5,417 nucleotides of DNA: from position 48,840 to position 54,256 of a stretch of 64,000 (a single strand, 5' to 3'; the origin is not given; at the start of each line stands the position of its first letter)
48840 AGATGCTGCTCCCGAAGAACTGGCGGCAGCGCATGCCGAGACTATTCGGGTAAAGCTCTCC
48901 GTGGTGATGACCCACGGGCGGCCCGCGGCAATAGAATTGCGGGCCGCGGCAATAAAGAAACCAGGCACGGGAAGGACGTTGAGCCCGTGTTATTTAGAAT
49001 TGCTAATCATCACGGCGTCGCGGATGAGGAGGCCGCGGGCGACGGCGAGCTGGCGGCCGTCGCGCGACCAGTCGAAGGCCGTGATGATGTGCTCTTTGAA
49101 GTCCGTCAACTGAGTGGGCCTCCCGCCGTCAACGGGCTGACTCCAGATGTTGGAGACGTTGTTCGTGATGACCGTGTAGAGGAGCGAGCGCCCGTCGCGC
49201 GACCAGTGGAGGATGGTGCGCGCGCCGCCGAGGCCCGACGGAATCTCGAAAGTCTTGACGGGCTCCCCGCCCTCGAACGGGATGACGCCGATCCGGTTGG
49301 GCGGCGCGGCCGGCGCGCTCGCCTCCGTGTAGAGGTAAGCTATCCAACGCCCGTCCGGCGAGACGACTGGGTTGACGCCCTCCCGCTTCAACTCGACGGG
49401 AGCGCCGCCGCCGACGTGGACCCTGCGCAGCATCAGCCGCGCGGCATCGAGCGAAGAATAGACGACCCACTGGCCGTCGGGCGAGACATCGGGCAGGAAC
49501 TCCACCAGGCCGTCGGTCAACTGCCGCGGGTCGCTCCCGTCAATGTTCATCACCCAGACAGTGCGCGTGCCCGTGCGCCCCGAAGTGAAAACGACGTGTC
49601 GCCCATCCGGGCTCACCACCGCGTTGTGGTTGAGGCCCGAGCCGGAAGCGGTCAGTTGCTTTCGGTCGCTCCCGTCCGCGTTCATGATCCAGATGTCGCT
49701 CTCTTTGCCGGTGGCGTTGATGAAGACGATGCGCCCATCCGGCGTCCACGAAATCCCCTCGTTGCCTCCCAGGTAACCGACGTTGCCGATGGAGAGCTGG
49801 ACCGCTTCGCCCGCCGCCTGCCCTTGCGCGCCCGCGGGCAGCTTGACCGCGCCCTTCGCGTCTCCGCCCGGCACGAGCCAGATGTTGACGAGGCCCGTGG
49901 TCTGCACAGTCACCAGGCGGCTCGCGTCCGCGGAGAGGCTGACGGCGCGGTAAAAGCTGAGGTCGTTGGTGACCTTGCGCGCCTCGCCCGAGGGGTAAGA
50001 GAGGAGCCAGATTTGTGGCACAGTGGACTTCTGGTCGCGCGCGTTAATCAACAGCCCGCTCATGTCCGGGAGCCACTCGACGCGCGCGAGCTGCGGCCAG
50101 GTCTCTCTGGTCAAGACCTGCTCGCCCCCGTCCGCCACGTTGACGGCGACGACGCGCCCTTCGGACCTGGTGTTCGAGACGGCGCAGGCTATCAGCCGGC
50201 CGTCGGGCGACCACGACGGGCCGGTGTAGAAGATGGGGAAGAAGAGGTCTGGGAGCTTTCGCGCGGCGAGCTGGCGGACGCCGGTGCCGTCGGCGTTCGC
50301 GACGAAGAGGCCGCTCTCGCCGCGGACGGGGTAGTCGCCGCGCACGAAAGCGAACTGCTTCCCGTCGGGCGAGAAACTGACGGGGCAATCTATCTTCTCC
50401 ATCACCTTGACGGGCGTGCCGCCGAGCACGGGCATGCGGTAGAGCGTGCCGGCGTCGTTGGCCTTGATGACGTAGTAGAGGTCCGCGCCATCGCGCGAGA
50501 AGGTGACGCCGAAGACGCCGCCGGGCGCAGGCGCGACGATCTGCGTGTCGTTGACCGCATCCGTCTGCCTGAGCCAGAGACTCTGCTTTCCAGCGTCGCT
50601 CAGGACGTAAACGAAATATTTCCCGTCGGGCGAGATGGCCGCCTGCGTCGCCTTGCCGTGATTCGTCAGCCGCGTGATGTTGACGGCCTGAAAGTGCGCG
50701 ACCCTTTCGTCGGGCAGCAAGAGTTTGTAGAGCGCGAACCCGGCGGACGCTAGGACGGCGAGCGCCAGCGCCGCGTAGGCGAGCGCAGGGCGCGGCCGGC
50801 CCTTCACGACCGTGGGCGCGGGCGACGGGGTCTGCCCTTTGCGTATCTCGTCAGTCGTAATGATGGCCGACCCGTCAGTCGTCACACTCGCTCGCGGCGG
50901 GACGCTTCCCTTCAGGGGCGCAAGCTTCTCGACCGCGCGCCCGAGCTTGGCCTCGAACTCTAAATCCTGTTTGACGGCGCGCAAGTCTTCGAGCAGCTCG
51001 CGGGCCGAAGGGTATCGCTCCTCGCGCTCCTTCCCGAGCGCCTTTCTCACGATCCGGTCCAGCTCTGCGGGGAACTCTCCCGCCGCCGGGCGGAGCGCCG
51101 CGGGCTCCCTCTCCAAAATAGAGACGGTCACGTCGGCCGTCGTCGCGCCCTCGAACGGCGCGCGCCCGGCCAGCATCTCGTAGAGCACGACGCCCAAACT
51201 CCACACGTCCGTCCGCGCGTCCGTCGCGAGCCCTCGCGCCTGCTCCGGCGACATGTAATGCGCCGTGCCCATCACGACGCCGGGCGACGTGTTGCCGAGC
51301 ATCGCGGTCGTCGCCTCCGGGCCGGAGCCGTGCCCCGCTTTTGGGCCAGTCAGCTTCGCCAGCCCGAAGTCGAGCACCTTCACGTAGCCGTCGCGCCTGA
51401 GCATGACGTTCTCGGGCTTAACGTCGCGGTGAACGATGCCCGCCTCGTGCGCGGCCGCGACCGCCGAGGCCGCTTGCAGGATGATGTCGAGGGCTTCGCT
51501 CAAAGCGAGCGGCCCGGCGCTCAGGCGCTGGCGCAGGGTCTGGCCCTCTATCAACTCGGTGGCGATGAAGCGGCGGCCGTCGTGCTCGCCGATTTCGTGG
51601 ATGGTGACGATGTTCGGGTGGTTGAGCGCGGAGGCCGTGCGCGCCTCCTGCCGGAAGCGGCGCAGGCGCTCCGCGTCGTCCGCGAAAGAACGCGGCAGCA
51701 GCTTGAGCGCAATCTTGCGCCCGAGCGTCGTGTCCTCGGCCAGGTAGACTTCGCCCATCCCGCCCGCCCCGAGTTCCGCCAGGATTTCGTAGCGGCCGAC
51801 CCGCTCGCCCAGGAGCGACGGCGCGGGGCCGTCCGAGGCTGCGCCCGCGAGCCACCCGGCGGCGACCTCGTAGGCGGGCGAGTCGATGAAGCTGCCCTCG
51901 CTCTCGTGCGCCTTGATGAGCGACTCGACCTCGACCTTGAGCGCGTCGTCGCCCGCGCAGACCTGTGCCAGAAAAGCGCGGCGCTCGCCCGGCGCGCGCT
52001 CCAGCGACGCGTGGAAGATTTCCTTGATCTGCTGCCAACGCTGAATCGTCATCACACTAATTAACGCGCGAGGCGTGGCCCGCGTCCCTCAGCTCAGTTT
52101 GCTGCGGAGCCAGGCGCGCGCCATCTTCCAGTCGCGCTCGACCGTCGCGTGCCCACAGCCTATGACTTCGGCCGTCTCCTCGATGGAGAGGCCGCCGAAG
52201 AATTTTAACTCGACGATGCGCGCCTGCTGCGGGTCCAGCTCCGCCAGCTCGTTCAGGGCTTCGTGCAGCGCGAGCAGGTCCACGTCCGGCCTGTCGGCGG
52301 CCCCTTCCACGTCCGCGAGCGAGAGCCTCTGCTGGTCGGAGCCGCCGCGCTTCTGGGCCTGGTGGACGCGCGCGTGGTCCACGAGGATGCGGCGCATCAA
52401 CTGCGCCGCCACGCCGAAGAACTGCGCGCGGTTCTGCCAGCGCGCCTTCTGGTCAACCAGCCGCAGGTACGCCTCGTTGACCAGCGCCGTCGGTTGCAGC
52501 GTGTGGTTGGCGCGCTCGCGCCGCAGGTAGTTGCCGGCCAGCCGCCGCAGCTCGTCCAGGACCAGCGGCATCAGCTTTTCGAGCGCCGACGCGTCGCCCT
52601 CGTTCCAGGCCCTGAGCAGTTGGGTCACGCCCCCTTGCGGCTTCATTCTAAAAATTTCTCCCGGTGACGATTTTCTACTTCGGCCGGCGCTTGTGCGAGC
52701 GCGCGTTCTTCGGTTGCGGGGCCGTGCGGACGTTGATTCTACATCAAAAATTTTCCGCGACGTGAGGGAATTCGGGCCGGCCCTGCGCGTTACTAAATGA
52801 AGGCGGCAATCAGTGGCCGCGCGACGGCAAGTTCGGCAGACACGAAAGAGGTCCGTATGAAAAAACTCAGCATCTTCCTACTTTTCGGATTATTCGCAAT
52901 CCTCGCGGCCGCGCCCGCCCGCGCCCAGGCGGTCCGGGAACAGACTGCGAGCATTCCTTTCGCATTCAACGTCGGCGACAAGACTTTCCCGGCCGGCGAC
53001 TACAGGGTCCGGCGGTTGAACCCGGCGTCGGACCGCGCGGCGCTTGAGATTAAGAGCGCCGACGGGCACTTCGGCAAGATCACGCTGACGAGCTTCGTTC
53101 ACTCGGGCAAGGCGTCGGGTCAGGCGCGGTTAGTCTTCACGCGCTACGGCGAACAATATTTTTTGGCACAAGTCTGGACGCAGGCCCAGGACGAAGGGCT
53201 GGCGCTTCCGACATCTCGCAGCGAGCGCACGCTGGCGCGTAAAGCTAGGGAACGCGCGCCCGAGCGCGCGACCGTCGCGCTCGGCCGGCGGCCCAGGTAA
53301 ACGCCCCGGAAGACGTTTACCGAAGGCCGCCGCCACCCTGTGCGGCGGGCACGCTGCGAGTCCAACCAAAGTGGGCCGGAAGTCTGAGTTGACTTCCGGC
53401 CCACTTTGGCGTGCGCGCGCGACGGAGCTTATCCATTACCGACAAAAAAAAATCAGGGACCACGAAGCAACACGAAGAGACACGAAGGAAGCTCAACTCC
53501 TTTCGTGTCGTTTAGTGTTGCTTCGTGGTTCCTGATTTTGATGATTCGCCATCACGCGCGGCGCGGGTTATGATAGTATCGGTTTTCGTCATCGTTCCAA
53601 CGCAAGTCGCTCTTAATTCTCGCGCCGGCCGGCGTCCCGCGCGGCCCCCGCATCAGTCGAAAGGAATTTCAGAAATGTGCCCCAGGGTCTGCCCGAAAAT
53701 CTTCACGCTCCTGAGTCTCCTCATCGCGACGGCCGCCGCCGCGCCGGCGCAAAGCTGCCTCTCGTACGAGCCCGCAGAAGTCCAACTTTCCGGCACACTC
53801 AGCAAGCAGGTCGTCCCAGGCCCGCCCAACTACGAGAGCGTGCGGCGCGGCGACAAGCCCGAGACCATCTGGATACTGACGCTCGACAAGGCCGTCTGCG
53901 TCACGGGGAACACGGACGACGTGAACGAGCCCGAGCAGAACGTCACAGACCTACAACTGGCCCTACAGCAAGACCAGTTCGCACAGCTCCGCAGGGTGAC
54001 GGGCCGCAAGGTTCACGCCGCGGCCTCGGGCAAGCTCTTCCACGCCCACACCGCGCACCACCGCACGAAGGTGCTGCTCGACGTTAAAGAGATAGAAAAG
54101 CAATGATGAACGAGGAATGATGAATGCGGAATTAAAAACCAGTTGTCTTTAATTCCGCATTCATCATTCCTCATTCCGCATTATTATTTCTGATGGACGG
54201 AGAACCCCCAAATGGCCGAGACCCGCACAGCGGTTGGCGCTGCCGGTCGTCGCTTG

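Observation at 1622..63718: About 15 long hairpins with tandem-repetitive arms, almost all abutting stop codons: a dense non-coding element class I cannot name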

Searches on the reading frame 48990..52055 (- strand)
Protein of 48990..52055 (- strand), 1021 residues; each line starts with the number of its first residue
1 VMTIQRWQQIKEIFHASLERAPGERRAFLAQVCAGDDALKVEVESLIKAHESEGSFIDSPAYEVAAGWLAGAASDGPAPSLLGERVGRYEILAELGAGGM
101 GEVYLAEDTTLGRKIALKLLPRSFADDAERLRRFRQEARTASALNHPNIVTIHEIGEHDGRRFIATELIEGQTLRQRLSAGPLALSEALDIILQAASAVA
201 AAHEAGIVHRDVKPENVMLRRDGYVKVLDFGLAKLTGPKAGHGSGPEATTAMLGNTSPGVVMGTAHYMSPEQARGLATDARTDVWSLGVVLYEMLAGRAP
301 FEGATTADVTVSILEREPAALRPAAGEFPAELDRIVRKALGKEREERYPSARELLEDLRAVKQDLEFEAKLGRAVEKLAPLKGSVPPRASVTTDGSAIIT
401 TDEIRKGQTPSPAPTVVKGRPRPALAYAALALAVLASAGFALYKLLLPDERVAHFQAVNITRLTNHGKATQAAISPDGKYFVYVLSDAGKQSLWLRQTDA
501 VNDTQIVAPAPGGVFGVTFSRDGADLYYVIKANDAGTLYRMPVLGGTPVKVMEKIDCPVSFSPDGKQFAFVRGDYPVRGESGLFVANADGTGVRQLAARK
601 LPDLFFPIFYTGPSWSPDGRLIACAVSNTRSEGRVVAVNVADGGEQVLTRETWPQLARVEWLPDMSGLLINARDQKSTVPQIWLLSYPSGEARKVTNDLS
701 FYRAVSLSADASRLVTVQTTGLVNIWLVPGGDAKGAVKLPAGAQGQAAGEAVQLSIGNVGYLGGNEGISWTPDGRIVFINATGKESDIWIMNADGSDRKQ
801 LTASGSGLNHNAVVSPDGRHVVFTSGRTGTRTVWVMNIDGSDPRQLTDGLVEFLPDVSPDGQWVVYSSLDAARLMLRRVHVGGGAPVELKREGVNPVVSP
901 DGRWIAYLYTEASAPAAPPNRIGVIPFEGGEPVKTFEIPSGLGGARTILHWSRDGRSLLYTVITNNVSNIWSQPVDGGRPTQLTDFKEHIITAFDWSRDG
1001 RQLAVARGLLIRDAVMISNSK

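Call 12: search_protein_families(library=pfam, proteins=[window:48990-52055:-])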
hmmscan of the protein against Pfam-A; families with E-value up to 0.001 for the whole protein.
window:48990-52055:- (1021 aa): 11 families
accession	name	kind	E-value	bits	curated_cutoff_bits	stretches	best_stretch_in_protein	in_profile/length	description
PF00069.31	Pkinase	-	6.9e-48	163.8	31.7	1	89-356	1-259/263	Protein kinase domain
PF07714.23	PK_Tyr_Ser-Thr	-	1.8e-32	113.1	23.1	1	91-358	3-258/258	Protein tyrosine and serine/threonine kinase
PF07676.18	PD40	-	6.7e-31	106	20.9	1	804-835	6-38/38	WD40-like Beta Propeller Repeat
PF25174.1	Beta-prop_THOC3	-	4.6e-10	39.4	305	0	614-726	95-198/272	THOC3 beta-propeller domain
PF01636.29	APH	-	1.6e-08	35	23.2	1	192-235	155-199/239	Phosphotransferase enzyme family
PF00930.27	DPPIV_N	-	4.3e-08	32.7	22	0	808-890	236-324/354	Dipeptidyl peptidase IV (DPP IV) N-terminal region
PF14531.12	Kinase-like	-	3.3e-07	30.3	25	1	186-307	145-257/289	Kinase-like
PF02897.21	Peptidase_S9_N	-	2.6e-06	26.9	24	0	615-680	131-196/414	Prolyl oligopeptidase, N-terminal beta-propeller domain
PF10647.15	Gmad1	-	1.8e-05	25.2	20.5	0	466-540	22-92/251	Lipoprotein LpqB beta-propeller domain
PF00400.38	WD40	-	0.00032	21.6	27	0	982-1006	3-29/39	WD domain, G-beta repeat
PF12894.13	ANAPC4_WD40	-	0.00086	19.9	22.9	0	970-1007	29-57/91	Anaphase-promoting complex subunit 4 WD40 domain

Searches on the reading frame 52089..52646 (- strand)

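Call 11: search_protein_families(library=pfam, proteins=[window:52089-52646:-])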
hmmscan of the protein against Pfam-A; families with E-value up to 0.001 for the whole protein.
window:52089-52646:- (185 aa): 3 families
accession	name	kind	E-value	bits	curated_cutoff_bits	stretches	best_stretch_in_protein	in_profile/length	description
PF07638.17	Sigma70_ECF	-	2.4e-61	207.3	21.1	1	6-184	3-183/185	ECF sigma factor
PF08281.18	Sigma70_r4_2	-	6.7e-09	35.7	25.7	1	130-180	4-54/54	Sigma-70, region 4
PF04545.22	Sigma70_r4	-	6.6e-05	22.8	24.1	1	134-169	2-37/50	Sigma-70, region 4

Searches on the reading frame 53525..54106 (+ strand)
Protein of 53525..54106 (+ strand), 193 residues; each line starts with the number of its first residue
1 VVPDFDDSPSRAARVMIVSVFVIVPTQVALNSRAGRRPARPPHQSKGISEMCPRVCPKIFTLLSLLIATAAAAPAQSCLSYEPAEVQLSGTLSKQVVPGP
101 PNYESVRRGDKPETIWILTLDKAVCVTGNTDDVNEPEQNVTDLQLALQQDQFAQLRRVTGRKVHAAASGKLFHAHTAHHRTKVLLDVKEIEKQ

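Call 11: search_protein_families(library=pfam, proteins=[window:53525-54106:+])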
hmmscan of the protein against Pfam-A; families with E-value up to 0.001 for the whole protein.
window:53525-54106:+ (193 aa): 1 family
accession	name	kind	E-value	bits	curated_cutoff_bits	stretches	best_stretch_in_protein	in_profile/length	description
PF14485.11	DUF4431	-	1.2e-16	60.7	24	1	143-191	2-48/48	Domain of unknown function (DUF4431)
